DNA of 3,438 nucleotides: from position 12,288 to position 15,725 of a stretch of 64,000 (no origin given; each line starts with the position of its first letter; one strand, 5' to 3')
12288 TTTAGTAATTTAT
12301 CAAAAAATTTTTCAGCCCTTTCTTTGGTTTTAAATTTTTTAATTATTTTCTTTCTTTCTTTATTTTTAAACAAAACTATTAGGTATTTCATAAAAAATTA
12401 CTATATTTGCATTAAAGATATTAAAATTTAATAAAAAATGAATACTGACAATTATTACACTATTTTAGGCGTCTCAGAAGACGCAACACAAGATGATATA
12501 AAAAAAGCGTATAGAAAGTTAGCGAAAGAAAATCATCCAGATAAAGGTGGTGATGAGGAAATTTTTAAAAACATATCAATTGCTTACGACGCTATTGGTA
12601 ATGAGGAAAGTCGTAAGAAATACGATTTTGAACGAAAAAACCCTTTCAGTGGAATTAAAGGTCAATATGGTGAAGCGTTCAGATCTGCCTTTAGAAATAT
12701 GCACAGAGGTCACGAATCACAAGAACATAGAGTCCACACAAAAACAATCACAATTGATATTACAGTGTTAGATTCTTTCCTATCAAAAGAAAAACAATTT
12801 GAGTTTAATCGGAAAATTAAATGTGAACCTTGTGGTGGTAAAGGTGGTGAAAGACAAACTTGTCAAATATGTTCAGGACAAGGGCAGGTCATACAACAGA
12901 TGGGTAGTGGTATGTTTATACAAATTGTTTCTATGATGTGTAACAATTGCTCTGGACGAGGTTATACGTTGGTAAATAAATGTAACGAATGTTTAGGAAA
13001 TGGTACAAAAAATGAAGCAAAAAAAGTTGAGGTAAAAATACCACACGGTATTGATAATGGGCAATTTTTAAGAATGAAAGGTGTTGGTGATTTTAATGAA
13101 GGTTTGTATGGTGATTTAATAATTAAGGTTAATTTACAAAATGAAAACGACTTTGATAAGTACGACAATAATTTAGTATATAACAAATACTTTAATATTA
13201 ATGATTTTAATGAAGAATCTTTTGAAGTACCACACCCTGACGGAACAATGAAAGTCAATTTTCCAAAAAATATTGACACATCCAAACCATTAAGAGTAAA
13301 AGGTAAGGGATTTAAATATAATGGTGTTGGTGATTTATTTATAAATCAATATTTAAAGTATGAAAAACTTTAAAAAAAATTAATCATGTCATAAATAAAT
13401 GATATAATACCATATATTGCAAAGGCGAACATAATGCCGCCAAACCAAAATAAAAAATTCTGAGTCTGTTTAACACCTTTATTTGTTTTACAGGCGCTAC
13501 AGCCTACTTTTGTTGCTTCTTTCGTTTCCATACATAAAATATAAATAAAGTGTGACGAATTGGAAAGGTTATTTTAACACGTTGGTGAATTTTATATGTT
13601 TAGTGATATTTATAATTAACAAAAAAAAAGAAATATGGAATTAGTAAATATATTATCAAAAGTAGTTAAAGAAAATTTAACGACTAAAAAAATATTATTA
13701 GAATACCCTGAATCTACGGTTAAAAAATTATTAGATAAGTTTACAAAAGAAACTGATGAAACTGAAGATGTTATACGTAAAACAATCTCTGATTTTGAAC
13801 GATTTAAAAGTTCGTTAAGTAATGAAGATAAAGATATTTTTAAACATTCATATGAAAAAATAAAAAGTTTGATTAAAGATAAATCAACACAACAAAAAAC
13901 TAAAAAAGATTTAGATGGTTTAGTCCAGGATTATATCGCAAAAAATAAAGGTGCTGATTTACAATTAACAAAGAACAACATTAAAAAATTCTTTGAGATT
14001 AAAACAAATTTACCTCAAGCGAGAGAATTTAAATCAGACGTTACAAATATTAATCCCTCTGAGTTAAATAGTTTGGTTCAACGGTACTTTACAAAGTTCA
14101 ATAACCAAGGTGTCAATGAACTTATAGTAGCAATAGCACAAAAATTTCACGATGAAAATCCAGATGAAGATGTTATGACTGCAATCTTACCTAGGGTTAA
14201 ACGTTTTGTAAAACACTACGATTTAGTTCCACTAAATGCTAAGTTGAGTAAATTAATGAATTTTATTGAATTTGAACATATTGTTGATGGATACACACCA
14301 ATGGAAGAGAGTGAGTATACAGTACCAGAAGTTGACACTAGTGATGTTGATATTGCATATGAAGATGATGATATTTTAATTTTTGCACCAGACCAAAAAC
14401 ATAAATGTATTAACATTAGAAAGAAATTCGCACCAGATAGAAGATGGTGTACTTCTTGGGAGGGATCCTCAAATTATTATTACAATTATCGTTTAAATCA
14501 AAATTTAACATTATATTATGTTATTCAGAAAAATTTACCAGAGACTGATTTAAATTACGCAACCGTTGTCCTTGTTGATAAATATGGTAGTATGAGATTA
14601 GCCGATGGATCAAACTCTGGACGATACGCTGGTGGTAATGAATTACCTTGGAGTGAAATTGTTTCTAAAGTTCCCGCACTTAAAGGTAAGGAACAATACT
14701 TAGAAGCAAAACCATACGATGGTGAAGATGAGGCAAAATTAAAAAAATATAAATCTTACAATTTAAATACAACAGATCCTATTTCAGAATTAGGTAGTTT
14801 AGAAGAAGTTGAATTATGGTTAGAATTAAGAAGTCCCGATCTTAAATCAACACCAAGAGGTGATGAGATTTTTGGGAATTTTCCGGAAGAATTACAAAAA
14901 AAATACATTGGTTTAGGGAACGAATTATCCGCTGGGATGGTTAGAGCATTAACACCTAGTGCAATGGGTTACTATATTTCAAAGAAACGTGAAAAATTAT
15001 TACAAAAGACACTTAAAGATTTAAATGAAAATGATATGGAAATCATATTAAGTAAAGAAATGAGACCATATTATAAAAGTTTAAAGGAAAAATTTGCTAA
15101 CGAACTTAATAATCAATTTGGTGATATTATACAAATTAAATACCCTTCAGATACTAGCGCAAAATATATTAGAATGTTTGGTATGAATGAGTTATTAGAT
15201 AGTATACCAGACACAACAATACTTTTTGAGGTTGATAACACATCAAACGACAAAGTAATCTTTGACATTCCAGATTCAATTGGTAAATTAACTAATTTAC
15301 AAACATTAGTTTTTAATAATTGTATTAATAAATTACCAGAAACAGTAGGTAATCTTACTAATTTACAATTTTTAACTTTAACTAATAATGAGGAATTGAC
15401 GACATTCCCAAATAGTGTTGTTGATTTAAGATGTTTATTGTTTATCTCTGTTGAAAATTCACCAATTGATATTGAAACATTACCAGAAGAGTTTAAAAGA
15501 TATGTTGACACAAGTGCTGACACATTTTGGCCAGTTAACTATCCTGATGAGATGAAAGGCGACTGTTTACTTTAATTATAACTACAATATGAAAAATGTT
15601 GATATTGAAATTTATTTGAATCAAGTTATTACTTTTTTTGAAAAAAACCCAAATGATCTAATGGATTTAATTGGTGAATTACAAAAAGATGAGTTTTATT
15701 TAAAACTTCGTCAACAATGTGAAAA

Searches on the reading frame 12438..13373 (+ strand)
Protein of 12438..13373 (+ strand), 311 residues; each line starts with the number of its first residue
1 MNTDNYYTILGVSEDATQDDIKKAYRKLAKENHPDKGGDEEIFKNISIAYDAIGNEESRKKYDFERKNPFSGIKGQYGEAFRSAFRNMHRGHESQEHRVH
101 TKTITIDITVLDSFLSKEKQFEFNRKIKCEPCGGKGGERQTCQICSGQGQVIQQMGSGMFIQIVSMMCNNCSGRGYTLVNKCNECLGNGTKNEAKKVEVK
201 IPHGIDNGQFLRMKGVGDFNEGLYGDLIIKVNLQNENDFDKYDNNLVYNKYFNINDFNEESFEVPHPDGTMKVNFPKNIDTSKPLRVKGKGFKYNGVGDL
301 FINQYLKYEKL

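Call 13: search_protein_families(library=pfam, proteins=[window:12438-13373:+], max_evalue=0.001)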
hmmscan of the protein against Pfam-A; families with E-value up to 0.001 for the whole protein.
window:12438-13373:+ (311 aa): 3 families
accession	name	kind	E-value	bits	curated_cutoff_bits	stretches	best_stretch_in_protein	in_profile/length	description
PF01556.23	DnaJ_C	-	4.9e-21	75.8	26.6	1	104-303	3-146/152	DnaJ C terminal domain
PF00226.36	DnaJ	-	3.6e-20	72.3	27.8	1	5-63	1-63/63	DnaJ domain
PF00684.25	DnaJ_CXXCXGXG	-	1.5e-09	38.4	32.7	1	129-189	1-65/65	DnaJ central domain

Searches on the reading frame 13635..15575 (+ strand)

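Call 12: search_protein_families(library=pfam, proteins=[window:13635-15575:+], max_evalue=0.001)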
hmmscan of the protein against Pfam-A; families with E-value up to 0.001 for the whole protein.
window:13635-15575:+ (646 aa): 2 families
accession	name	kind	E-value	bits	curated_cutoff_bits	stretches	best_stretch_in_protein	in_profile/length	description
PF23598.1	LRR_14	-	6.3e-09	35.5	40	1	548-607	42-101/353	Leucine-rich repeat region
PF12799.13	LRR_4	-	0.0007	20.2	27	1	553-592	1-40/44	Leucine Rich repeats (2 copies)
